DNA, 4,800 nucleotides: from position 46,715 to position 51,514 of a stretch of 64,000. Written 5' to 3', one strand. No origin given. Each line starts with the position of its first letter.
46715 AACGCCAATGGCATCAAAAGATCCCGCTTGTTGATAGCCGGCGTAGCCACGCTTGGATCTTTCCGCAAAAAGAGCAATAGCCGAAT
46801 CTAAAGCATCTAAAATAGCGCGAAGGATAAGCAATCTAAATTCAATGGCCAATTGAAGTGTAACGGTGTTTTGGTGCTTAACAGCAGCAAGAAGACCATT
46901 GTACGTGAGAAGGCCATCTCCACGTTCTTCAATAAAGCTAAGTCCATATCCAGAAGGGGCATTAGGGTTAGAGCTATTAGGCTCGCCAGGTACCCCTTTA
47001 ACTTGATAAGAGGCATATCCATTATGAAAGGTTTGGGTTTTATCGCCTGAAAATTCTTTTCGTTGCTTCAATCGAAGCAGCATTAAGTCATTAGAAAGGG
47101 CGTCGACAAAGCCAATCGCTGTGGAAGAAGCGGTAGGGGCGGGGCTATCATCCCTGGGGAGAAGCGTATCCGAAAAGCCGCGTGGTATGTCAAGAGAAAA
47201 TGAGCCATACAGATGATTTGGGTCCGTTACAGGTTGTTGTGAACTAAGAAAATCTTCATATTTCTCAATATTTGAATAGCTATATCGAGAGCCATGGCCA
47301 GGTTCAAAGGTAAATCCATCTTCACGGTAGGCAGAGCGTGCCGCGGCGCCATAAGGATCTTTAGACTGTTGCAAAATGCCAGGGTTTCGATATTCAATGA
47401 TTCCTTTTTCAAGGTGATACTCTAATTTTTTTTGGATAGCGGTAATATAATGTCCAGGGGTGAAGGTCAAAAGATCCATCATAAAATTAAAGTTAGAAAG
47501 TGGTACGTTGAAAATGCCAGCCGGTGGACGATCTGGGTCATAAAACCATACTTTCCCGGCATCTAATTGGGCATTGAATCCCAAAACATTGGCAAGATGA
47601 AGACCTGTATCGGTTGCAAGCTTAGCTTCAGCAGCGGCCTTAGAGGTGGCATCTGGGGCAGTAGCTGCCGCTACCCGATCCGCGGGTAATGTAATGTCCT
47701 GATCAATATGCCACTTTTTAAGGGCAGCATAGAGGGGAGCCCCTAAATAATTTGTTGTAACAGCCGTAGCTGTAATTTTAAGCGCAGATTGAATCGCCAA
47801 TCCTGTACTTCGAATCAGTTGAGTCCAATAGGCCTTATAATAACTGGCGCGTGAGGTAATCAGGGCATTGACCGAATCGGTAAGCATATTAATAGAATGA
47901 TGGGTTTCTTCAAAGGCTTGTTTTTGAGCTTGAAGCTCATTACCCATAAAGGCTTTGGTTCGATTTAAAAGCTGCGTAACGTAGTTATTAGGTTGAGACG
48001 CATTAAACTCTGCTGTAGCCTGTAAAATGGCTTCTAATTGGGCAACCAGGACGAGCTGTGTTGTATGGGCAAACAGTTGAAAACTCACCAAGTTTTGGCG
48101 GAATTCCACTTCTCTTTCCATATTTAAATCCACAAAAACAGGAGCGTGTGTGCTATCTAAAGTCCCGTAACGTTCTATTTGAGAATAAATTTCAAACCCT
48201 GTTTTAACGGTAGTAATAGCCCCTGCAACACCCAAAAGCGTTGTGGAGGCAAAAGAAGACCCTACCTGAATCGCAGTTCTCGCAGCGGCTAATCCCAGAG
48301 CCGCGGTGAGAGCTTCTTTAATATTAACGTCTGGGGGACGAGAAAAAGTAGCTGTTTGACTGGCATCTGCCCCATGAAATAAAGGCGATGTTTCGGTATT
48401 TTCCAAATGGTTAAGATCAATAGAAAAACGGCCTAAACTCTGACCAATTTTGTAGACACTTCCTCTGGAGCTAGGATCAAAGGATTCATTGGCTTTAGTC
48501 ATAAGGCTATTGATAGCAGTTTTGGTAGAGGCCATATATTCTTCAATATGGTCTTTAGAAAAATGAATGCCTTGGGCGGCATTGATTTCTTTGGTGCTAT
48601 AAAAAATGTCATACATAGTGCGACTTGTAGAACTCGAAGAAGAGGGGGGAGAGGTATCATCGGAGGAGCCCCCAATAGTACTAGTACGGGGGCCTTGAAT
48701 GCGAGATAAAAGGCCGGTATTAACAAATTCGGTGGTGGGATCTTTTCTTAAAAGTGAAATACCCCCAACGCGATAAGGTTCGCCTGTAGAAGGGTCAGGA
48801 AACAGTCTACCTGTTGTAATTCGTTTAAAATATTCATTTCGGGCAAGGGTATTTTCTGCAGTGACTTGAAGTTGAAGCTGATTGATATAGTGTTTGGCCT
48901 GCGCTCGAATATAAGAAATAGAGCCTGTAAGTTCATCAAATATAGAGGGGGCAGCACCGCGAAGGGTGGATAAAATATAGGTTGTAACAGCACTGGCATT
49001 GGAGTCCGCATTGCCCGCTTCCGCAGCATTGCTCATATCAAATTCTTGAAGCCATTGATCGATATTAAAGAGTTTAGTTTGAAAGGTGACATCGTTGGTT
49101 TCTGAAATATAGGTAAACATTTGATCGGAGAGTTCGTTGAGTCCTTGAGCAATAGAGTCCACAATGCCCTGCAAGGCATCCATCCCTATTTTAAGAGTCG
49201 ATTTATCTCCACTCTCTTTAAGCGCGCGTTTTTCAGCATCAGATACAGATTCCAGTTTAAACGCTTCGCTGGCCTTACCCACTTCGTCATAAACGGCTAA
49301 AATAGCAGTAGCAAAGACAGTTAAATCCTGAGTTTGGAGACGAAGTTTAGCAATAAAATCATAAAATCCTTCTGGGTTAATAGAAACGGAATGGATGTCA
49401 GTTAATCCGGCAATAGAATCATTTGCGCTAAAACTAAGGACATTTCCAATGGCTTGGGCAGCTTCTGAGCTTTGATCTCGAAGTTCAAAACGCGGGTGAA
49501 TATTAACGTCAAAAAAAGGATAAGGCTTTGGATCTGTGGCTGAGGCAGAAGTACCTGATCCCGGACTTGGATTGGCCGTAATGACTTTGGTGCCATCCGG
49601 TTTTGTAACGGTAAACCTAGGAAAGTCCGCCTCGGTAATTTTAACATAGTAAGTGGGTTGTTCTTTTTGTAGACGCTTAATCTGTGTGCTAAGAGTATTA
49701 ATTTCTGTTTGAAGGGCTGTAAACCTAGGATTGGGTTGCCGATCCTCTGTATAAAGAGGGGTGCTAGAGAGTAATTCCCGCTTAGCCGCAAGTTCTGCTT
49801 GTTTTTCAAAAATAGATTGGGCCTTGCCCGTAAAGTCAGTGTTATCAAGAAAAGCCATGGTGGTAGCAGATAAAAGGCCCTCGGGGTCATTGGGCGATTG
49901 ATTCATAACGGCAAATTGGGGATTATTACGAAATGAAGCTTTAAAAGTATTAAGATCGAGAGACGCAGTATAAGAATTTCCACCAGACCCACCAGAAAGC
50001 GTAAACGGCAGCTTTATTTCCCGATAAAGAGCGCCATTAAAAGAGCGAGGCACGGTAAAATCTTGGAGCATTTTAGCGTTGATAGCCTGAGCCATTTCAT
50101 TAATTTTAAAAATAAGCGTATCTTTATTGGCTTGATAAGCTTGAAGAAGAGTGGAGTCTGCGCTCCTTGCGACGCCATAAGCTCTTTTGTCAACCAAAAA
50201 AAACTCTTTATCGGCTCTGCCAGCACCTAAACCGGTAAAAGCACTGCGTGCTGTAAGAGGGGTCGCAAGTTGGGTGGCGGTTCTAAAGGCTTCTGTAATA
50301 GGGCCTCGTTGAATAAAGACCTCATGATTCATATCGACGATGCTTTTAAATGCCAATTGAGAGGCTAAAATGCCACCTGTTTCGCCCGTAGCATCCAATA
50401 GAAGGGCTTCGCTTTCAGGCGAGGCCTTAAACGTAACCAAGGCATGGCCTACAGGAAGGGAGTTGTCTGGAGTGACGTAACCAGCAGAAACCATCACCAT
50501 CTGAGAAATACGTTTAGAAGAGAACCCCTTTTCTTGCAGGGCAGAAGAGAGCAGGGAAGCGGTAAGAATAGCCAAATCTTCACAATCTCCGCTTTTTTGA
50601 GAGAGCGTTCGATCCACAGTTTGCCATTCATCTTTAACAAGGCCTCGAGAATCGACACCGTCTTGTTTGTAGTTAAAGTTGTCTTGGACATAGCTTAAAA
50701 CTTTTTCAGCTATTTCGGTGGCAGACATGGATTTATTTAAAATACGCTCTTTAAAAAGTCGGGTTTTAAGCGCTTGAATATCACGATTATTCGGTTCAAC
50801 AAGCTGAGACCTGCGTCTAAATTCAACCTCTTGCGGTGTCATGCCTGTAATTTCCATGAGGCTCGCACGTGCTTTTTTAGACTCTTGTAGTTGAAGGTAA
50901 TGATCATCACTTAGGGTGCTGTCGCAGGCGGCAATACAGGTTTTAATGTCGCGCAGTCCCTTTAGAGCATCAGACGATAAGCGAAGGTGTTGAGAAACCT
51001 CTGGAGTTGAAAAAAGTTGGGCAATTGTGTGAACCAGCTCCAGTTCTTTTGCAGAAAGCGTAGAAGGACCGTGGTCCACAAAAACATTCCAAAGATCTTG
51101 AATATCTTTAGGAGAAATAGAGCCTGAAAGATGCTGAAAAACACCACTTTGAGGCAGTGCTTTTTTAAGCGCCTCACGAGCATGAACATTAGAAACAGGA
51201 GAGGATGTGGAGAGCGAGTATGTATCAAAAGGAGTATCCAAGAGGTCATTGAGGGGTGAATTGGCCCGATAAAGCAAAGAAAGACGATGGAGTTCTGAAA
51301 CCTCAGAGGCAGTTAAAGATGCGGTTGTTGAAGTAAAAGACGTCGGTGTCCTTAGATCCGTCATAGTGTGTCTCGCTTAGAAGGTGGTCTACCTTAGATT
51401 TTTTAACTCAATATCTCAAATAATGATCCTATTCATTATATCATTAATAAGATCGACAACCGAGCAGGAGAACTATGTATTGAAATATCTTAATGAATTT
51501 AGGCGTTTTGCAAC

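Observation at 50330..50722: Transglutaminase-like Cys-His-Asp core is the only catalytic-type motif in the giant protein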

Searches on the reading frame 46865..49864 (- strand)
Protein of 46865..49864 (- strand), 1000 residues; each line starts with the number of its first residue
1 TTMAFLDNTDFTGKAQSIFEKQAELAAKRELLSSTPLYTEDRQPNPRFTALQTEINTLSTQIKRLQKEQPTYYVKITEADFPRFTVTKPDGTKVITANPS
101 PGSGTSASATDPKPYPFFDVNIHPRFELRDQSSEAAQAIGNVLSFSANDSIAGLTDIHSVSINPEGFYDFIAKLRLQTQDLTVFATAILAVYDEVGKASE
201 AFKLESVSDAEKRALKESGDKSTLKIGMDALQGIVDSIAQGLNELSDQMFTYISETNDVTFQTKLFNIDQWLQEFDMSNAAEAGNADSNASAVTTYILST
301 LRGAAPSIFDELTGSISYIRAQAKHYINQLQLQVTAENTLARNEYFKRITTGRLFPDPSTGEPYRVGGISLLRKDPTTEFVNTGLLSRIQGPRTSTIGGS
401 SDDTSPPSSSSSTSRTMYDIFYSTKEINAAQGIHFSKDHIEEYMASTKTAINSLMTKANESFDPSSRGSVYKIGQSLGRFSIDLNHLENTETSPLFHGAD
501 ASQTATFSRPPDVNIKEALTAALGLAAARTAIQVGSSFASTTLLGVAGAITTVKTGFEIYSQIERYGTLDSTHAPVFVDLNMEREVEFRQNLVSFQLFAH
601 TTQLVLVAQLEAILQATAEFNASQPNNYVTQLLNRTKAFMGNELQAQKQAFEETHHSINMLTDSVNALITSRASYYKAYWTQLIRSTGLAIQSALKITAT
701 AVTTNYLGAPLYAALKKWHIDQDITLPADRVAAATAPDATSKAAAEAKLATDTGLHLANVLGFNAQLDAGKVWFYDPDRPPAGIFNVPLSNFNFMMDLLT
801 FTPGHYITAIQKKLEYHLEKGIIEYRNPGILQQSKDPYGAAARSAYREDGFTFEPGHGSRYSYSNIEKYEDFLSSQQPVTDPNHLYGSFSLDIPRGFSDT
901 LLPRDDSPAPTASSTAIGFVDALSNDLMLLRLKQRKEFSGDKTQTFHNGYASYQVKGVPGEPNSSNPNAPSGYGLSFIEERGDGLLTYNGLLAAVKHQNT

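Call 6: search_protein_families(library=pfam, proteins=[window:46865-49864:-], max_evalue=1)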
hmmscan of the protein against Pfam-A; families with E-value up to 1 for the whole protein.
window:46865-49864:- (1000 aa): 0 families

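Call 7: search_protein_families(library=ncbifam, proteins=[window:46865-49864:-], max_evalue=1)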
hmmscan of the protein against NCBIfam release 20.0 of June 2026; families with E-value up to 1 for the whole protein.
window:46865-49864:- (1000 aa): 1 family
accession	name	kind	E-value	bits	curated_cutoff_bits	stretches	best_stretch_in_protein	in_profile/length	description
NF053675.1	pilus_reg_Snf2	equivalog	0.019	13.1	1100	1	173-283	422-533/1029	pilus expression-regulating Snf2 family helicase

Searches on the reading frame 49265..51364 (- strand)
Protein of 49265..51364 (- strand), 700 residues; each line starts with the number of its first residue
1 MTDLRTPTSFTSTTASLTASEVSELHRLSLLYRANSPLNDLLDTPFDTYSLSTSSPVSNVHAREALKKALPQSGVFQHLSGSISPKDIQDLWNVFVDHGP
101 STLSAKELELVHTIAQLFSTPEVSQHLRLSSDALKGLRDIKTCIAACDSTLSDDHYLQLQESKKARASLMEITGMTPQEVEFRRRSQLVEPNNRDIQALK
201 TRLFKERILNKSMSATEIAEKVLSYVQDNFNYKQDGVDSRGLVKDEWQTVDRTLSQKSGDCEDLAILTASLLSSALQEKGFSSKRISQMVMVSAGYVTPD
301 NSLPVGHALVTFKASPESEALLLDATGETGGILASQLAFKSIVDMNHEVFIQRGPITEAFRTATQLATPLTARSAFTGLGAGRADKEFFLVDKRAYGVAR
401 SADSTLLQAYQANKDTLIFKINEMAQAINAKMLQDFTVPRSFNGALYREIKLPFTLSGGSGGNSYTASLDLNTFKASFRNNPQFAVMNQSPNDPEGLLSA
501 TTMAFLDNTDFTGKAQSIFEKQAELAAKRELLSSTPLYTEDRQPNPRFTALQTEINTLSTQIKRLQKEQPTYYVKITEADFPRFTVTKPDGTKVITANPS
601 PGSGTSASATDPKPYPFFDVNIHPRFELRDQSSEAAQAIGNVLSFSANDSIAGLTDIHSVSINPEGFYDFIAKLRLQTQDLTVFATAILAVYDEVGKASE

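Call 10: find_homologous_proteins(query=window:49265-51364:-, max_evalue=0.001)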
Query window:49265-51364:-: 8000 candidates shared short words with the query, none scored E <= 0.001.

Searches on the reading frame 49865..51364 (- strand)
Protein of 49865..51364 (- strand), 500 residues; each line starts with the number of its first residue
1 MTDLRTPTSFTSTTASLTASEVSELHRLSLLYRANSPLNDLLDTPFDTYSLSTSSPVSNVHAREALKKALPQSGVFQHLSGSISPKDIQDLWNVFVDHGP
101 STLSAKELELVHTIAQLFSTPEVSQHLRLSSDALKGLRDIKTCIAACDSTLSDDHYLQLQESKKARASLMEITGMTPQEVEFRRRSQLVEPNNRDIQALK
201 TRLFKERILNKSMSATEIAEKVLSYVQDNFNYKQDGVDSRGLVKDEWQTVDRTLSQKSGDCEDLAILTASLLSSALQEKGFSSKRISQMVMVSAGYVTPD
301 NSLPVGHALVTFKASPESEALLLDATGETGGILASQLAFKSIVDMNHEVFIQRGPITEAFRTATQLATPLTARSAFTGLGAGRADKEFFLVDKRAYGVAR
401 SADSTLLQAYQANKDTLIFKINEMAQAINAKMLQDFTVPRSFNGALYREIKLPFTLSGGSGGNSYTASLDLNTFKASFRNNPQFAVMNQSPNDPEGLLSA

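Call 6: search_protein_families(library=pfam, proteins=[window:49865-51364:-], max_evalue=1)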
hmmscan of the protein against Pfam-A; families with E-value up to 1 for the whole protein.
window:49865-51364:- (500 aa): 3 families
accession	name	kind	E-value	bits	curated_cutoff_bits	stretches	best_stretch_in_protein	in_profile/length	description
PF04473.18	DUF553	-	6.9e-07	29.2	20.5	1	209-274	10-77/140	Transglutaminase-like domain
PF01841.26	Transglut_core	-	0.00013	22.6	23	1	205-272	4-65/108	Transglutaminase-like superfamily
PF24656.1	CEPT76_peptidase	-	0.0094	16.6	27.8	1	246-273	2-29/121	CEP76 peptidase-like domain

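Call 7: search_protein_families(library=ncbifam, proteins=[window:49865-51364:-], max_evalue=1)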
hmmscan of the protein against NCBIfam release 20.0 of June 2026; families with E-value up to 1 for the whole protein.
window:49865-51364:- (500 aa): 1 family
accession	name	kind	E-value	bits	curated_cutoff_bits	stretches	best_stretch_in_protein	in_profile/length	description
NF045674.1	CystProtLapG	equivalog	0.00057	19.1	320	1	208-325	54-160/221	cysteine protease LapG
